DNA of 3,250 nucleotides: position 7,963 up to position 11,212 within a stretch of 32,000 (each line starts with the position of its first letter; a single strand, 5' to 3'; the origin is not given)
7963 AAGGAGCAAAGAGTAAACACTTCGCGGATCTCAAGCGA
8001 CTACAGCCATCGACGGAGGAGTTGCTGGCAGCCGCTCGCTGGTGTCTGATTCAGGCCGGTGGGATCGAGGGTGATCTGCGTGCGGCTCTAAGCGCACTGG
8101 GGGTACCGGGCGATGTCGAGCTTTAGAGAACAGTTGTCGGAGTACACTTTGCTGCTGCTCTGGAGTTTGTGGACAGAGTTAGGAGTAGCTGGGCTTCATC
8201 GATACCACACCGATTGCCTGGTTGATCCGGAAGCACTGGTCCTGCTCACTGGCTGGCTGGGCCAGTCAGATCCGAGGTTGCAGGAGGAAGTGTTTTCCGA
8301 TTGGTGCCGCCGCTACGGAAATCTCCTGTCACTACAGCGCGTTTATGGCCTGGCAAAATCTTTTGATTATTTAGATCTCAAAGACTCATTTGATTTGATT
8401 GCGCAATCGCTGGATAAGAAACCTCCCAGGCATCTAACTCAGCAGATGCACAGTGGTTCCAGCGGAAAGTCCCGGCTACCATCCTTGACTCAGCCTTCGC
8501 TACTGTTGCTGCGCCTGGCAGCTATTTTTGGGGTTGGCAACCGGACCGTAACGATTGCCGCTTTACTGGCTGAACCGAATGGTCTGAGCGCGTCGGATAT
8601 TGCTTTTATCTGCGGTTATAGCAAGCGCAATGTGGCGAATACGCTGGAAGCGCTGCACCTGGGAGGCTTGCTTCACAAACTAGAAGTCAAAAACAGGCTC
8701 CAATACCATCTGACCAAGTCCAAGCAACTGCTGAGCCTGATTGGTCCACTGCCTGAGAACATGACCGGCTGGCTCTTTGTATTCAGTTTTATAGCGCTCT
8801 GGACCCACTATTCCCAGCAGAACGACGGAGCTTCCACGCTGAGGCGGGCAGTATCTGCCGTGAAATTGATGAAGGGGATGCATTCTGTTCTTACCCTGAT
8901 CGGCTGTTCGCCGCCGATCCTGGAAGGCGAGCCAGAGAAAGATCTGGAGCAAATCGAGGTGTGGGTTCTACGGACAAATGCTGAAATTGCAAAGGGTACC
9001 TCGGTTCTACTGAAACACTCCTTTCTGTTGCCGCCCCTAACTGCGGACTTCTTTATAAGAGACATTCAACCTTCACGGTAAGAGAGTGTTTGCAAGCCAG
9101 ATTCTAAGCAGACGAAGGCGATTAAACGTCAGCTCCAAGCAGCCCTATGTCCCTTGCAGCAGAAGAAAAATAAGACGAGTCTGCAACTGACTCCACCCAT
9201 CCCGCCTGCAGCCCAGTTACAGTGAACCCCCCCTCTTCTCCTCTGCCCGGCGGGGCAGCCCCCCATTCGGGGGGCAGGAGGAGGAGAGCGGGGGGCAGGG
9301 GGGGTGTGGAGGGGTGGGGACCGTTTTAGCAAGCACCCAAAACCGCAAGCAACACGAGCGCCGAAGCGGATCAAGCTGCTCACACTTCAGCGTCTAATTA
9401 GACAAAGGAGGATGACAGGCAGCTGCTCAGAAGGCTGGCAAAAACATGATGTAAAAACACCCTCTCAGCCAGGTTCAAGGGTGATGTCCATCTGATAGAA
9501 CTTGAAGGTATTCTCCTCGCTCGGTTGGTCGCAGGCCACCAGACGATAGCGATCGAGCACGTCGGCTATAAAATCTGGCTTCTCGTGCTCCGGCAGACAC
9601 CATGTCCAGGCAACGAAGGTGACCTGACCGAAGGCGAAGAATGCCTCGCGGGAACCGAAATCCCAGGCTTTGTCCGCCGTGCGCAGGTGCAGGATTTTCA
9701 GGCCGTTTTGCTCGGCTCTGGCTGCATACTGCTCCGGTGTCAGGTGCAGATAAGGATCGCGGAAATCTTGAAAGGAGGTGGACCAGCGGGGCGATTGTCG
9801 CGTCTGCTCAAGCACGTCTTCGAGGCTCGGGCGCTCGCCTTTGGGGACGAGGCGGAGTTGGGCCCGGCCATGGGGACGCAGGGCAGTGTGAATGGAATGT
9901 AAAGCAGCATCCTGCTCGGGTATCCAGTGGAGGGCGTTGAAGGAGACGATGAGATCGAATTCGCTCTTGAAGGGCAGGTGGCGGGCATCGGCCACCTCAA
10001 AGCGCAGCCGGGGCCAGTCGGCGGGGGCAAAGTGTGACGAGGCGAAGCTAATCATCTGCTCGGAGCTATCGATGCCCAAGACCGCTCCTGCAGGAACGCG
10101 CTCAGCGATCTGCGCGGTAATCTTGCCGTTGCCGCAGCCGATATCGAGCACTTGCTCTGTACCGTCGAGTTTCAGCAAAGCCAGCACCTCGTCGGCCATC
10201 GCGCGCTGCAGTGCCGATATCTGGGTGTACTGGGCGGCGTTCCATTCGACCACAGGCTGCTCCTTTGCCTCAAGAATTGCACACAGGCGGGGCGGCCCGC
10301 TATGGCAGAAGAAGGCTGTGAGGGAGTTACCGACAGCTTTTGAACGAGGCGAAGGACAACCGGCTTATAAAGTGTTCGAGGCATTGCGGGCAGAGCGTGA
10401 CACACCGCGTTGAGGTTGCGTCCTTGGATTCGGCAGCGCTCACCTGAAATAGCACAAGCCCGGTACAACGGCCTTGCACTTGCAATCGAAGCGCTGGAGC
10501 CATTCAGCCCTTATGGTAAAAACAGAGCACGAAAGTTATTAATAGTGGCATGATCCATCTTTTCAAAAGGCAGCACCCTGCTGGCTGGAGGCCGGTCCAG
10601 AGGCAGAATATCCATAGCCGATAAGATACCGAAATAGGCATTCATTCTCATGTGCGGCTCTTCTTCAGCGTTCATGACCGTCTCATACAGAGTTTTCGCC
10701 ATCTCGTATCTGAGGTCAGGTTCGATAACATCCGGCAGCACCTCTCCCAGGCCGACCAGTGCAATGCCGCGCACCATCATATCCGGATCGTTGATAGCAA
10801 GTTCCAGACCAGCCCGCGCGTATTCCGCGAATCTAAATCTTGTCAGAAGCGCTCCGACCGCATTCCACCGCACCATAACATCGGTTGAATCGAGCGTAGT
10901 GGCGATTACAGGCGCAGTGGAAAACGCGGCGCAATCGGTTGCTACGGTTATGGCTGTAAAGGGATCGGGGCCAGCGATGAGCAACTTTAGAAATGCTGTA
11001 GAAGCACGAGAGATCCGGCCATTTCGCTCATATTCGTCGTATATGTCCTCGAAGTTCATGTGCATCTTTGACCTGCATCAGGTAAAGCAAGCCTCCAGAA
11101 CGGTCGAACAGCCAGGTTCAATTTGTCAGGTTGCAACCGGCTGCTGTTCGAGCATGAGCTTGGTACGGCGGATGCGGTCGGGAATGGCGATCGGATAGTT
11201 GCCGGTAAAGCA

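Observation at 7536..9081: Overlapping NTase + winged-helix gene pair resembling an AbiE/TA-type module but with reversed order and an oversized wHTH partner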

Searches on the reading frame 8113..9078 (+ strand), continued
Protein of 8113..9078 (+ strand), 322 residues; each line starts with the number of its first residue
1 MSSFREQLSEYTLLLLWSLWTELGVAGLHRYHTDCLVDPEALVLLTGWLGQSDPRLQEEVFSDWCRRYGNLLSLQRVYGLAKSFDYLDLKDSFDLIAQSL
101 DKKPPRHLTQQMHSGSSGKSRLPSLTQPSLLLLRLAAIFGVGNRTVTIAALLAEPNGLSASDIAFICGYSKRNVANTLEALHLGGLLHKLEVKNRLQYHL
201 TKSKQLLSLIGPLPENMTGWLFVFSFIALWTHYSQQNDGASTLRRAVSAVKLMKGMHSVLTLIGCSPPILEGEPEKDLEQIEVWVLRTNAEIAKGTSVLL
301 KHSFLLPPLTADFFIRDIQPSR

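Call 41: find_encoding_contigs(protein=P0004, flank=10000, max_places=2)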
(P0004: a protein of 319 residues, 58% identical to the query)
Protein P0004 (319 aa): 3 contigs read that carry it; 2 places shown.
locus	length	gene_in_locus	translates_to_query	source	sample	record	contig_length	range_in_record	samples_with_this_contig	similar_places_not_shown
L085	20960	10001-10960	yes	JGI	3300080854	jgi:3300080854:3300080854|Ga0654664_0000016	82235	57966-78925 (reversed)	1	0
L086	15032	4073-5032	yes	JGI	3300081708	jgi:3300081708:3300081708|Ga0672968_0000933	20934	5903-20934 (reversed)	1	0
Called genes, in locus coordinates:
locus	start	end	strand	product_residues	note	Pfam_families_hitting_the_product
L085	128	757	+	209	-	PF01895:PhoU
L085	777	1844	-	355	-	PF13439:Glyco_transf_4, PF00534:Glycos_transf_1, PF20706:GT4-conflict (weak), PF13692:Glyco_trans_1_4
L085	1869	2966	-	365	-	PF00487:FA_desaturase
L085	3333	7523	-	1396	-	PF23748:Beta-prop_LRRK2 (faint), PF08450:SGL (faint), PF07494:Reg_prop (weak), PF07495:Y_Y_Y, PF00512:HisKA, PF02518:HATPase_c, PF23198:PDE8A_N (faint), PF00072:Response_reg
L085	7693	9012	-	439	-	PF05922:Inhibitor_I9, PF00082:Peptidase_S8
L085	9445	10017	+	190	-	PF19502:DUF6036, PF08843:AbiEii (faint)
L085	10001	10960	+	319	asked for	-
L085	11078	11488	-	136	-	PF01797:Y1_Tnp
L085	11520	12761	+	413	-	PF12323:HTH_OrfB_IS605, PF01385:OrfB_IS605, PF07282:Cas12f1-like_TNB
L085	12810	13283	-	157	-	PF01467:CTP_transf_like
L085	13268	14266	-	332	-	PF00294:PfkB, PF08543:Phos_pyr_kin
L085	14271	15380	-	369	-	PF01041:DegT_DnrJ_EryC1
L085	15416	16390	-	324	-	PF01408:GFO_IDH_MocA, PF22725:GFO_IDH_MocA_C3, PF02894:GFO_IDH_MocA_C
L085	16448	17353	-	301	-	-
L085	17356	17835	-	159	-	PF04079:SMC_ScpB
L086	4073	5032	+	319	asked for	-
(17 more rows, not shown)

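Call 55: search_protein_representatives(alignment_id=A1)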
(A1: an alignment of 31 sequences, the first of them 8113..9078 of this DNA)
Query: 31 sequences, 307 profile positions. Proteins with E-value up to 0.001 (for the whole library): 2510; up to 1e-10: 1876; up to 1e-30: 1009. The best 150 are listed.
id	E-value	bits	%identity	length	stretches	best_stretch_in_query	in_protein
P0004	6.4e-110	383.8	-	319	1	2-306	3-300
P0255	1.4e-91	323.6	-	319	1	1-305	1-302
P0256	1.9e-90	319.8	-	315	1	1-305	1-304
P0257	3.2e-90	319.1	-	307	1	1-299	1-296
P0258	1.3e-88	313.8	-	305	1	5-306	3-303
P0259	4.5e-88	312.0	-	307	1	1-304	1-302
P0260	2.0e-86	306.6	-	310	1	5-304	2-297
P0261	2.4e-86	306.3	-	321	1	5-300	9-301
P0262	1.6e-85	303.6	-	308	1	1-301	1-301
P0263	1.8e-85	303.4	-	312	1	4-304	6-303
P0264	2.8e-85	302.8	-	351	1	6-306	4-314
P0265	4.9e-84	298.8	-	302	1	9-301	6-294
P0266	7.1e-84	298.2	-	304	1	1-303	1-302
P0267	2.1e-83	296.7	-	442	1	1-302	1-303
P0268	7.0e-83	295.0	-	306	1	1-304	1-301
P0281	2.9e-79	283.1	-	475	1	4-303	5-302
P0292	7.6e-78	278.4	-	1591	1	5-304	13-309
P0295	1.9e-77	277.1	-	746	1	4-299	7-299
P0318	1.7e-72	260.9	-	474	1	1-303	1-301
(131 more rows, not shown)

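Call 56: search_protein_families(library=pfam, proteins=[P0292, P0295, P0281, P0267, P0318], max_evalue=0.001)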
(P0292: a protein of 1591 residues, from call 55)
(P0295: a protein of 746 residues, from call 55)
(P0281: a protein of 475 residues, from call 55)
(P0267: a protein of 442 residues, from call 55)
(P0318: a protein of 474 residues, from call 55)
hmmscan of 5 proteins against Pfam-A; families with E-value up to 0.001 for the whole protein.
P0292 (1591 aa): 0 families

P0295 (746 aa): 0 families

P0281 (475 aa): 0 families

P0267 (442 aa): 0 families

P0318 (474 aa): 0 families

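Call 61: find_related_loci(query=A1, collection=viral_contigs, flank=4000)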
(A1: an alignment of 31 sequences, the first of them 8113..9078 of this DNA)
Query A1 (322 aa) in viral_contigs; peptide patterns used: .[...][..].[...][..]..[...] (x = any residue, [..] = any of these).
11 stretches matched a pattern, but none encodes a relative of the query by tblastn (E <= 1e-3).

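Call 64: find_related_loci(query=A1, collection=metagenome_contigs, flank=3000)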
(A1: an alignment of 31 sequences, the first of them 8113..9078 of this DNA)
Query A1 (322 aa) in metagenome_contigs; peptide patterns used: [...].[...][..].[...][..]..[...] (x = any residue, [..] = any of these).
600 stretches matched a pattern (row limit reached: there are more); 507 encode a relative of the query (tblastn E <= 1e-3); the best 80 are kept; 80 distinct loci.
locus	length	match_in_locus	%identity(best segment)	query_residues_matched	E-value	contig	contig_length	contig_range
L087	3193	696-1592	35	1-296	6e-50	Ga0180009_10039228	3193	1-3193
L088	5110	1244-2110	35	15-299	1e-47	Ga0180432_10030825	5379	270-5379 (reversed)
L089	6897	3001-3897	34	1-296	1e-47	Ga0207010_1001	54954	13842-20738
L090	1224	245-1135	36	1-295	1e-49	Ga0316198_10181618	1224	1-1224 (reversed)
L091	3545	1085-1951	36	1-287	4e-47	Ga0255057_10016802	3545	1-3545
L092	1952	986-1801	38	1-267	9e-46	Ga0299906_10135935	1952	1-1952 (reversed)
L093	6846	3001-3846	36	1-271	2e-44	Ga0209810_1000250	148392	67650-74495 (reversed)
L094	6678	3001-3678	37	1-224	4e-43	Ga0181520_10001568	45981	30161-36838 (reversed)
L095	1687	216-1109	33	3-295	1e-42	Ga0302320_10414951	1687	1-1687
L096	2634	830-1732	32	1-298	6e-42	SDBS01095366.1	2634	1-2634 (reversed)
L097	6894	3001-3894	32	1-296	4e-41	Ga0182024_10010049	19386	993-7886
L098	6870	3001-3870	34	1-287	2e-41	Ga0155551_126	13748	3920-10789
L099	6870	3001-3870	34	1-285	9e-41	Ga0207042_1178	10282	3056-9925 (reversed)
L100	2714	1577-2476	34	1-295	9e-41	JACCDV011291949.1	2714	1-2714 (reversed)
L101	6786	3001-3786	36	6-265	5e-40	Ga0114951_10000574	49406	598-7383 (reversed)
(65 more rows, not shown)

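Call 70: search_protein_families(library=phrogs, proteins=[window:8113-9078:+], max_evalue=1)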
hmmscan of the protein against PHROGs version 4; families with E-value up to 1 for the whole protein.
window:8113-9078:+ (322 aa): 3 families
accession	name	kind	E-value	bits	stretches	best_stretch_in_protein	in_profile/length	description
phrog_1123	-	unknown function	0.2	12.5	1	144-195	32-84/112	-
phrog_1368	-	transcription regulation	0.26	12.1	1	154-194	24-64/101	transcriptional regulator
phrog_1687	-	transcription regulation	0.31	12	1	150-205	9-65/162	MarR family transcrition regulator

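Call 71: fold_search(model_id=the predicted structure, library=viral)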
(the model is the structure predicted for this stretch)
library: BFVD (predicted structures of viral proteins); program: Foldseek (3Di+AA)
matches with E <= 10: 1018; with E <= 0.001: 0
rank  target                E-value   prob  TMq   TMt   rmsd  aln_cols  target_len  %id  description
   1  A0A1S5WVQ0            4.2e-02  1.00  0.21  0.44  12.4       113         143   22  (no name in the UniProt tables at hand)
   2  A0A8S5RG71            5.8e-02  1.00  0.20  0.55   9.9       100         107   18  Winged helix-turn-helix protein [virus sp. ctE0n6]
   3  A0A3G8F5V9            6.1e-02  1.00  0.22  0.61   2.7        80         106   18  (no name in the UniProt tables at hand)
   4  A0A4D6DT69            6.1e-02  0.99  0.19  0.29  14.1       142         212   18  Uncharacterized protein [Klebsiella phage vB_KpnM_IME346]
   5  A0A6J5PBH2            6.1e-02  0.89  0.18  0.35  15.8       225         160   13  Uncharacterized protein [uncultured Caudovirales phage]
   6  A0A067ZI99            6.7e-02  1.00  0.18  0.61   1.1        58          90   17  (no name in the UniProt tables at hand)
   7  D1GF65                8.0e-02  0.92  0.19  0.30  11.5       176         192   16  Uncharacterized protein [Sulfolobus spindle-shaped virus 7]
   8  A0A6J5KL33            8.4e-02  0.97  0.21  0.36  10.5       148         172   16  Uncharacterized protein [uncultured Caudovirales phage]
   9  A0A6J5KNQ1            9.6e-02  1.00  0.18  0.58   4.0        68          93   20  Uncharacterized protein [uncultured Caudovirales phage]
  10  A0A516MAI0            9.6e-02  0.85  0.18  0.24  14.7       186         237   13  (no name in the UniProt tables at hand)
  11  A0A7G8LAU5            1.0e-01  0.77  0.20  0.28  17.8       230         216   13  (no name in the UniProt tables at hand)
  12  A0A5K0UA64            1.0e-01  0.41  0.18  0.05  21.1       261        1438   14  Cullin family profile domain-containing protein [Yasminevirus sp. GU-2018]
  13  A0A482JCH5            1.1e-01  0.99  0.18  0.46  12.8       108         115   12  Helix-turn-helix DNA binding domain protein [Mycobacterium phage Pinnie]
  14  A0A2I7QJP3            1.1e-01  1.00  0.17  0.77   1.6        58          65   21  (no name in the UniProt tables at hand)
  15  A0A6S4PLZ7            1.2e-01  1.00  0.22  0.60   3.5        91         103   20  Uncharacterized protein [uncultured phage_MedDCM-OCT-S45-C18]
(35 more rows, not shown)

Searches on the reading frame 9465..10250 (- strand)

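Call 56: search_protein_families(library=pfam, proteins=[window:9465-10250:-], max_evalue=0.001)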
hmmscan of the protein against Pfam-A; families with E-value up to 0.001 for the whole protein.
window:9465-10250:- (261 aa): 14 families
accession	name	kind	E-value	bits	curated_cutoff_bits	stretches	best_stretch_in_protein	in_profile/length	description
PF13649.12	Methyltransf_25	-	1.1e-24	87.4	27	1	34-128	1-97/97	Methyltransferase domain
PF13847.12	Methyltransf_31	-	2.8e-22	79.4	27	1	30-153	3-125/145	Methyltransferase domain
PF08241.18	Methyltransf_11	-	3.1e-21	76.3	21.2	1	35-129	1-92/95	Methyltransferase domain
PF08242.18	Methyltransf_12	-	4.3e-19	69.5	30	1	35-129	1-97/98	Methyltransferase domain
PF13489.12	Methyltransf_23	-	1e-16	61.6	27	1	14-189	5-164/164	Methyltransferase domain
PF01209.24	Ubie_methyltran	-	3.1e-09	37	20.1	1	31-131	48-150/233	ubiE/COQ5 methyltransferase family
PF02353.26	CMAS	-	9e-09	35.5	27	1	9-113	41-143/273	Mycolic acid cyclopropane synthetase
PF05175.20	MTS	-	6.6e-08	32.8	23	1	26-104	27-105/170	Methyltransferase small domain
PF01135.25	PCMT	-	9.7e-08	32.5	20.3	1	15-112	58-157/210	Protein-L-isoaspartate(D-aspartate) O-methyltransferase (PCMT)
PF00891.24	Methyltransf_2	-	1.1e-06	28.6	22.3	1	13-129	45-161/210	O-methyltransferase domain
PF05219.18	DREV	-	4.5e-06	26.4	26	1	31-135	95-189/265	DREV methyltransferase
PF02390.23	Methyltransf_4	-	4.2e-05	23.5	24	1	33-75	4-46/173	Putative methyltransferase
PF24675.1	NpmA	-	5.9e-05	22.9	60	1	23-71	16-64/214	16S rRNA (adenine(1408)-N(1))-methyltransferase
PF06325.19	PrmA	-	0.0002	21.4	22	1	29-103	160-232/296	Ribosomal protein L11 methyltransferase (PrmA)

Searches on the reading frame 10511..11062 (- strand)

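Call 56: search_protein_families(library=pfam, proteins=[window:10511-11062:-], max_evalue=0.001)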
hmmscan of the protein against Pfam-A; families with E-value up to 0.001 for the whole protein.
window:10511-11062:- (183 aa): 1 family
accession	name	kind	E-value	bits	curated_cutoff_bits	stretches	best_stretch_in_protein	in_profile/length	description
PF02985.28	HEAT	-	0.00047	20.6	23.5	0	89-110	8-29/31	HEAT repeat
